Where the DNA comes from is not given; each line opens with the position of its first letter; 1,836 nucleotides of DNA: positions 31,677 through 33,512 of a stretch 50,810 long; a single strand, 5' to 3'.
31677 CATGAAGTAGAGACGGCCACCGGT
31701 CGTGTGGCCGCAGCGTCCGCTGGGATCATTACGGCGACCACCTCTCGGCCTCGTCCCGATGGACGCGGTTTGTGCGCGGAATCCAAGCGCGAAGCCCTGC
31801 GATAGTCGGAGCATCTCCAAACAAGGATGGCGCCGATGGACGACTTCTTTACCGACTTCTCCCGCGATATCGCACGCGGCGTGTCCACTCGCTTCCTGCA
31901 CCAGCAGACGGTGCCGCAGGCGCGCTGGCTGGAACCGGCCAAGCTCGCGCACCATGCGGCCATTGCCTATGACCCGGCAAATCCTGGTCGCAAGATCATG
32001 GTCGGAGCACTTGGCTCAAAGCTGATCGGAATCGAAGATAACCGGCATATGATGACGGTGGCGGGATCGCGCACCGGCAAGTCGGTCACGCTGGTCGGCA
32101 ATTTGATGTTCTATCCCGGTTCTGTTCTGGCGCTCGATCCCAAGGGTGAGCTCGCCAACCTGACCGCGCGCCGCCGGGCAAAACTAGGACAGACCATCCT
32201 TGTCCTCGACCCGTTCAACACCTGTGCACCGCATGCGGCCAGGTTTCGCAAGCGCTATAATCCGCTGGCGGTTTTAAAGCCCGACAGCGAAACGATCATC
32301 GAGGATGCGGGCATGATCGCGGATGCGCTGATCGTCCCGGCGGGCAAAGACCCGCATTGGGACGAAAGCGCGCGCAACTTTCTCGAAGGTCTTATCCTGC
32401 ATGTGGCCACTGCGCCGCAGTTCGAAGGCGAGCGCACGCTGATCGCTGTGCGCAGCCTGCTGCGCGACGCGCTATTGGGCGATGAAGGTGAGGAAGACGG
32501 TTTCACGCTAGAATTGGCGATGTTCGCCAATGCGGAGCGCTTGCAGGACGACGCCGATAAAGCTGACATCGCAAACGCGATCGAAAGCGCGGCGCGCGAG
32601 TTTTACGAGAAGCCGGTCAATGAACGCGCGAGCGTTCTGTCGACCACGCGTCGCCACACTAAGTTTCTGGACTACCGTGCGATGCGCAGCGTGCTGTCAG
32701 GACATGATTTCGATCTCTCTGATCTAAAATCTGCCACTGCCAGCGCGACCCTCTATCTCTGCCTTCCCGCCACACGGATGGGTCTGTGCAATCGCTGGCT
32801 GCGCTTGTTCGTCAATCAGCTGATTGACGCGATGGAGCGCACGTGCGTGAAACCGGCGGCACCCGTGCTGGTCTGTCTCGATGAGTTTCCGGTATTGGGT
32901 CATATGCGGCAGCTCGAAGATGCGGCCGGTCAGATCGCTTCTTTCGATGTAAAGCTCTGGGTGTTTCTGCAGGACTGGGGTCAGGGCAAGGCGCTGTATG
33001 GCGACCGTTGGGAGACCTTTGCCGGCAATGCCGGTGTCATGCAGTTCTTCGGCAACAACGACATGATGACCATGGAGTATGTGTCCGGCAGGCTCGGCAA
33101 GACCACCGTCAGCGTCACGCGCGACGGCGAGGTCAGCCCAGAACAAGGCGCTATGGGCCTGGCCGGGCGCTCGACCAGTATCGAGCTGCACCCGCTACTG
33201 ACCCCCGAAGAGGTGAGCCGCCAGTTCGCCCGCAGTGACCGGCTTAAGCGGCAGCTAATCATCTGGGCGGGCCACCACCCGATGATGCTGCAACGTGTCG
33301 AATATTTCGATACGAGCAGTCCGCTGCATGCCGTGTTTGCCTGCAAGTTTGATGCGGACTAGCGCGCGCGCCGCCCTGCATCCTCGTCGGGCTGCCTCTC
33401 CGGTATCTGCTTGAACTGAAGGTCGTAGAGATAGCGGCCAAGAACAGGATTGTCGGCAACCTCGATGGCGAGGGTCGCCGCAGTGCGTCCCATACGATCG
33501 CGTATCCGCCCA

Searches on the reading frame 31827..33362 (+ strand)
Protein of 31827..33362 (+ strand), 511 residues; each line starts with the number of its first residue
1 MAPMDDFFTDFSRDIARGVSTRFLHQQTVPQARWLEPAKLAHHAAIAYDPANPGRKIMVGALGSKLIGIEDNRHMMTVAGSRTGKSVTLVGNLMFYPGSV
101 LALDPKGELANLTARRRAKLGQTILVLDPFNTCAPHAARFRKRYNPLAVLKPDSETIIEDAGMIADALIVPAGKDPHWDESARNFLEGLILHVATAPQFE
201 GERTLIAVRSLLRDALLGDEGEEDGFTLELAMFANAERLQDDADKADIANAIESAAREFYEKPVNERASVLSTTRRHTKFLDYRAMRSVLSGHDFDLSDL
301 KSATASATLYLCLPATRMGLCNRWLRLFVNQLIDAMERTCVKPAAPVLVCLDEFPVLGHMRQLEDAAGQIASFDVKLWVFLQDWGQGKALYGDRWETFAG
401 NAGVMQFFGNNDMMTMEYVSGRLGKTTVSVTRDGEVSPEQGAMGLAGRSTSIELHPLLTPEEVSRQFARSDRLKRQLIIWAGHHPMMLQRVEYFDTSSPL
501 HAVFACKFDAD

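Call 13: search_protein_families(library=pfam, proteins=[window:31827-33362:+], max_evalue=0.001)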
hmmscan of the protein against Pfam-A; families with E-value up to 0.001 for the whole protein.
window:31827-33362:+ (511 aa): 3 families
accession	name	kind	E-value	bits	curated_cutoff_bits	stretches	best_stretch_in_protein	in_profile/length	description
PF02534.20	T4SS-DNA_transf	-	5.6e-64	217.1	20.1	1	72-496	44-448/468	Type IV secretory system Conjugative DNA transfer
PF12696.13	TraG-D_C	-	2.4e-23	82.9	22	1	346-465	1-123/126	TraM recognition site of TraD and TraG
PF10412.15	TrwB_AAD_bind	-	1.9e-06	27.4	20.5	1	306-434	205-334/387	Type IV secretion-system coupling protein DNA-binding domain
